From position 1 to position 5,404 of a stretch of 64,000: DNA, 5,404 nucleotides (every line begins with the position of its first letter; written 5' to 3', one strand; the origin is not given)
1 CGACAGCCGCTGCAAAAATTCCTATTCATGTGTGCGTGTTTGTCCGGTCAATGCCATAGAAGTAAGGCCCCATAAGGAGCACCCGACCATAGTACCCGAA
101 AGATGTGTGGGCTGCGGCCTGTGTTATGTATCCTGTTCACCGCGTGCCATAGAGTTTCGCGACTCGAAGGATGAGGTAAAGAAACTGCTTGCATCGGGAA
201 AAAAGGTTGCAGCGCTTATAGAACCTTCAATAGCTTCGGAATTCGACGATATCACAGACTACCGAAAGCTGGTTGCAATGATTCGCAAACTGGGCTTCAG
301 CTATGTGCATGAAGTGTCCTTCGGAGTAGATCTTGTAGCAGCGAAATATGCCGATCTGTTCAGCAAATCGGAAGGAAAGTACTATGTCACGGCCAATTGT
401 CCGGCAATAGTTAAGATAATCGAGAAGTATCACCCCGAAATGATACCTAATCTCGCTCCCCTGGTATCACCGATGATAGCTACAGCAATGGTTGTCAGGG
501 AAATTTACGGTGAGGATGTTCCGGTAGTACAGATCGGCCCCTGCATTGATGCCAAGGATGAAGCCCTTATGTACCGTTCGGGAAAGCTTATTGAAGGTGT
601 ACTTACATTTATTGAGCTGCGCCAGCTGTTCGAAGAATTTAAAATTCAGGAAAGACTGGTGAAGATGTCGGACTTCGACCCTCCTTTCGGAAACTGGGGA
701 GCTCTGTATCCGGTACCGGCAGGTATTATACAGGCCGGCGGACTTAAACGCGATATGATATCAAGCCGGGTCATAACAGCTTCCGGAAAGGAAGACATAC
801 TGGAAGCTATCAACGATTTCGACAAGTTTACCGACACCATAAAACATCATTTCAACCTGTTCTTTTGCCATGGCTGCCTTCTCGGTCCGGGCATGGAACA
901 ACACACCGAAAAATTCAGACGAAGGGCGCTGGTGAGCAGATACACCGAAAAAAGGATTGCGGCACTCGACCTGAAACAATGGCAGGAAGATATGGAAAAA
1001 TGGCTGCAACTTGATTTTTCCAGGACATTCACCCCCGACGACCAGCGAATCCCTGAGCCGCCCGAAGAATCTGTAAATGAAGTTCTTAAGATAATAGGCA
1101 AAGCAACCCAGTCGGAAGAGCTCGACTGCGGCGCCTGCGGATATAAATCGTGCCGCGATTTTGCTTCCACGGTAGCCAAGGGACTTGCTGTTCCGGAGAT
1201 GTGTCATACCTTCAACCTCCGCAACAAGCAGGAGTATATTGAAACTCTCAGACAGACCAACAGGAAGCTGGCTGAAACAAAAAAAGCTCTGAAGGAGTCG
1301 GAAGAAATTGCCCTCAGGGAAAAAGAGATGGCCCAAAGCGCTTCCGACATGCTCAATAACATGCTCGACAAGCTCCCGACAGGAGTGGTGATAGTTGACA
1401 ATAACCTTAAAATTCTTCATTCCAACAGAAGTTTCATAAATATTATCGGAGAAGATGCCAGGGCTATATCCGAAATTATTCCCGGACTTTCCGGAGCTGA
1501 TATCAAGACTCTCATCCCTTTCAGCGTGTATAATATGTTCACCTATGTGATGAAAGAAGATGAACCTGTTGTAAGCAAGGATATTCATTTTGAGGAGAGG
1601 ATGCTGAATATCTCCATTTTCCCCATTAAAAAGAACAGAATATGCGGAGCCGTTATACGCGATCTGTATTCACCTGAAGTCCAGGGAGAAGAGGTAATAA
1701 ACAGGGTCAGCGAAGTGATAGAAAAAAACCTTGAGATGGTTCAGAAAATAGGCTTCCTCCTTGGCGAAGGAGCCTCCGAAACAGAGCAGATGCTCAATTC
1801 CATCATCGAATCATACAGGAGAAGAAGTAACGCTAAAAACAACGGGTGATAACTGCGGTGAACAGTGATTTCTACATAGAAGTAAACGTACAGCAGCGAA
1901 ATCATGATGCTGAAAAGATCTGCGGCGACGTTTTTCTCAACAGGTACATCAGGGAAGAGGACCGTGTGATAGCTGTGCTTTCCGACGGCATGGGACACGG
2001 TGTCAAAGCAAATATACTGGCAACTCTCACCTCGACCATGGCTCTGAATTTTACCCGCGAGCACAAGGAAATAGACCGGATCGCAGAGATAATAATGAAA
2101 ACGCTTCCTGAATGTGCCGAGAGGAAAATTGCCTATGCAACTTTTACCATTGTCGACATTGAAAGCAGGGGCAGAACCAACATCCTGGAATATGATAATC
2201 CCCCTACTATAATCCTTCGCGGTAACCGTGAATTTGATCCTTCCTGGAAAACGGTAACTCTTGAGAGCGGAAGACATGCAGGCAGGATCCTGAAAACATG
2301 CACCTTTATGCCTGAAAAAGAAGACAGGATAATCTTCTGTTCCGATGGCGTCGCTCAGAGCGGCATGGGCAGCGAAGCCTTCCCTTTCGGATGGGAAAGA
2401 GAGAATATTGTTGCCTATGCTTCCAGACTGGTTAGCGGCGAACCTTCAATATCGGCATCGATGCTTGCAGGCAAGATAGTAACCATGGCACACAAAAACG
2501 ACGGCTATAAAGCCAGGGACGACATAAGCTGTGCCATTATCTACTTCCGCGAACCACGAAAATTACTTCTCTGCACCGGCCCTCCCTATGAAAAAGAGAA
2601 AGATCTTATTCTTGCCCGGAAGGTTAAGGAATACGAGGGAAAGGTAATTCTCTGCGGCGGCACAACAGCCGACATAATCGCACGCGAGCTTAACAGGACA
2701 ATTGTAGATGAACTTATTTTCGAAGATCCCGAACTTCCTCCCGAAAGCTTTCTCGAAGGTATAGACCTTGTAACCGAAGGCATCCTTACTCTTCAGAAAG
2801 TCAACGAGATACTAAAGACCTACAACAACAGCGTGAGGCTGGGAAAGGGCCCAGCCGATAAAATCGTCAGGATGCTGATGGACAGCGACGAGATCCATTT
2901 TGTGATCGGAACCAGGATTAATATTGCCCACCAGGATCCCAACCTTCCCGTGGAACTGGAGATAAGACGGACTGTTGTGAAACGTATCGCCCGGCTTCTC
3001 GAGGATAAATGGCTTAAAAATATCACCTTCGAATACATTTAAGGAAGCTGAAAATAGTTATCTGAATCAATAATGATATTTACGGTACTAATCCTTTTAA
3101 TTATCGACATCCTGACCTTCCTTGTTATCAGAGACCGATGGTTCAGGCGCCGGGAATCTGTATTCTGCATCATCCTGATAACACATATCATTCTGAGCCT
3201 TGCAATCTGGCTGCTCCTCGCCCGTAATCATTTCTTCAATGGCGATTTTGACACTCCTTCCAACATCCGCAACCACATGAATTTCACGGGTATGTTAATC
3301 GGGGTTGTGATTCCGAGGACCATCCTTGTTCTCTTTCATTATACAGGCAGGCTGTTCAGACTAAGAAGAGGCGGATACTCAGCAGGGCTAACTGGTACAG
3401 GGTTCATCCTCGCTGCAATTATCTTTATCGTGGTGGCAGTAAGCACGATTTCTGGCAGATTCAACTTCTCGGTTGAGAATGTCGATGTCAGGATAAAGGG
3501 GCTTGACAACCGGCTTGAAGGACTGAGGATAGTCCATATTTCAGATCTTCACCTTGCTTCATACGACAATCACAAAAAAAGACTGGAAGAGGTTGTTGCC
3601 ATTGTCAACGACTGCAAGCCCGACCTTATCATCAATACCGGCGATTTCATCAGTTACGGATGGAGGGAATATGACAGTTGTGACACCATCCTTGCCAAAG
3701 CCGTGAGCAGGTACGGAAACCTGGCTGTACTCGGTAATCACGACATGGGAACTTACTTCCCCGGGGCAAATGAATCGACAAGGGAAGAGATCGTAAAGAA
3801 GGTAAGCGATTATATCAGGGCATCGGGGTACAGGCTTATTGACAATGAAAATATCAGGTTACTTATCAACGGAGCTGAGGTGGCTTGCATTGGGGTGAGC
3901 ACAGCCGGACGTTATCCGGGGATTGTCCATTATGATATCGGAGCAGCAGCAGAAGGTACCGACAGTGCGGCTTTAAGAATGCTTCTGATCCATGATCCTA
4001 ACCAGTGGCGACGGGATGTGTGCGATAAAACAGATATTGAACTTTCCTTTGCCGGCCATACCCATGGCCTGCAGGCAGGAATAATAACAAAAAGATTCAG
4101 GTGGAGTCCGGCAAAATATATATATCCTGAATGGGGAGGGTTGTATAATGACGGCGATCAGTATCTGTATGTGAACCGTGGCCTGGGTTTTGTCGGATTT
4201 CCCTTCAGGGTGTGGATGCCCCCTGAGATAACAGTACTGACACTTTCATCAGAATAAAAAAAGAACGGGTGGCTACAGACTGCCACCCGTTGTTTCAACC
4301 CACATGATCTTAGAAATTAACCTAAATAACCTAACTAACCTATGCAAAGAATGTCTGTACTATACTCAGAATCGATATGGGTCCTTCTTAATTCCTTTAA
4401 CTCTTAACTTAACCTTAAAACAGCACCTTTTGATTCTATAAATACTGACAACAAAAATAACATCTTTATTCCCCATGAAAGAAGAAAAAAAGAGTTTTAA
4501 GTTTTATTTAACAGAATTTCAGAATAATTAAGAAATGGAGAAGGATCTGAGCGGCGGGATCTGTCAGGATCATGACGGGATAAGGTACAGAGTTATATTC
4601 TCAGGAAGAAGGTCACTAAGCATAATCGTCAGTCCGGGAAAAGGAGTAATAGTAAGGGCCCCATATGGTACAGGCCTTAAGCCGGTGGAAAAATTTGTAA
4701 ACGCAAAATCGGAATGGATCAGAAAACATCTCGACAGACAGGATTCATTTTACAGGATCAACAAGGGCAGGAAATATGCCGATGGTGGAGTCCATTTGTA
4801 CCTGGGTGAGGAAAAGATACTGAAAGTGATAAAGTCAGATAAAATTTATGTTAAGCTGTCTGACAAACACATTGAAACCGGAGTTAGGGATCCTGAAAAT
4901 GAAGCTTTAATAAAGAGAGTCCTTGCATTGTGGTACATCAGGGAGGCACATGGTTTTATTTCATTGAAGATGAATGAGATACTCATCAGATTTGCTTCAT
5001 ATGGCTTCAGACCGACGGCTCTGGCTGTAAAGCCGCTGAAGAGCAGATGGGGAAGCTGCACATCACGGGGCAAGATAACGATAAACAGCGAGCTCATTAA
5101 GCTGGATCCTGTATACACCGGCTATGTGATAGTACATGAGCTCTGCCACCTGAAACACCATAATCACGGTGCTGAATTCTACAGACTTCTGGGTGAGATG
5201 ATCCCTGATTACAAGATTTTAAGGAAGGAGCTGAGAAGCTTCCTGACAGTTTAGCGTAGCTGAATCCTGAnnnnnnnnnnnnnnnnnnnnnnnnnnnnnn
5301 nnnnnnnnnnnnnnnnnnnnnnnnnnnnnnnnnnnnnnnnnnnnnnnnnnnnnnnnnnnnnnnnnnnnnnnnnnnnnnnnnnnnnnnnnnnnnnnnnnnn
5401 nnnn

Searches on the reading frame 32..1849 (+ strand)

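Call 84: search_protein_families(library=pfam, proteins=[window:32-1849:+], max_evalue=0.00001)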
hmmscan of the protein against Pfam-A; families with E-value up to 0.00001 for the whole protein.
window:32-1849:+ (605 aa): 4 families
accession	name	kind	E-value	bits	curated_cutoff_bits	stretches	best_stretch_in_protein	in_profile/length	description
PF02906.19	Fe_hyd_lg_C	-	6e-37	128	22.1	1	57-286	1-245/245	Iron only hydrogenase large subunit, C-terminal domain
PF04060.18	FeS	-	6.1e-09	35.9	23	1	364-391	4-31/33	Putative Fe-S cluster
PF12838.12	Fer4_7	-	7.2e-07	30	27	0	2-36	10-49/52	4Fe-4S dicluster domain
PF25160.1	LdpA_Fe-S-bd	-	8.6e-06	25.9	27.6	0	2-43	11-46/49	LdpA Fe-S cluster-binding domain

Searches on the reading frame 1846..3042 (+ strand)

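Call 84: search_protein_families(library=pfam, proteins=[window:1846-3042:+], max_evalue=0.00001)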
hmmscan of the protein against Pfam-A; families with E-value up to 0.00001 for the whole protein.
window:1846-3042:+ (398 aa): 1 family
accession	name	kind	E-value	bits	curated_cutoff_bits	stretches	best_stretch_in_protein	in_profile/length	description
PF07228.17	SpoIIE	-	7e-14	52.6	25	1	38-232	2-189/192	Stage II sporulation protein E (SpoIIE)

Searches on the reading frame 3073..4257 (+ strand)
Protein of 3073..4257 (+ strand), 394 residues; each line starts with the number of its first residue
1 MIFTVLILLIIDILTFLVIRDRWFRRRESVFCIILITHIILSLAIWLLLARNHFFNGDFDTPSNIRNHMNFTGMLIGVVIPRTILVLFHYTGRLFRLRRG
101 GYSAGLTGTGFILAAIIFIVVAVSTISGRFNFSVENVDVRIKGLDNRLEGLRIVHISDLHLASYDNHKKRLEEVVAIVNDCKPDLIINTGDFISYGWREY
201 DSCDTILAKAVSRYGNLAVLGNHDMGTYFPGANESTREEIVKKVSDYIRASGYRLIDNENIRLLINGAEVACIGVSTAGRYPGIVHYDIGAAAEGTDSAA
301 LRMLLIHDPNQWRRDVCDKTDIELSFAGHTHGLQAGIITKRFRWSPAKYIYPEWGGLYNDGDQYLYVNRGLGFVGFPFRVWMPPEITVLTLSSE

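Call 84: search_protein_families(library=pfam, proteins=[window:3073-4257:+], max_evalue=0.00001)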
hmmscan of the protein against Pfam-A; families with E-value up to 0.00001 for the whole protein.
window:3073-4257:+ (394 aa): 2 families
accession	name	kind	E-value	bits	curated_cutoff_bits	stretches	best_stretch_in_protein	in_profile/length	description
PF00149.33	Metallophos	-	5.8e-13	50.1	21.5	1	151-331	1-189/191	Calcineurin-like phosphoesterase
PF12850.12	Metallophos_2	-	9.2e-09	35.9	27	1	151-332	1-118/154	Calcineurin-like phosphoesterase superfamily domain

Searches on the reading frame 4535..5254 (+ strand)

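Call 84: search_protein_families(library=pfam, proteins=[window:4535-5254:+], max_evalue=0.00001)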
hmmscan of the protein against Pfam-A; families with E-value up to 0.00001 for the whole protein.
window:4535-5254:+ (239 aa): 1 family
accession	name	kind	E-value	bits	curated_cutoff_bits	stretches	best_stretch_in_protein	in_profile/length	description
PF01863.23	YgjP-like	-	9.7e-50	169.9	26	1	26-235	1-206/207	YgjP-like, metallopeptidase domain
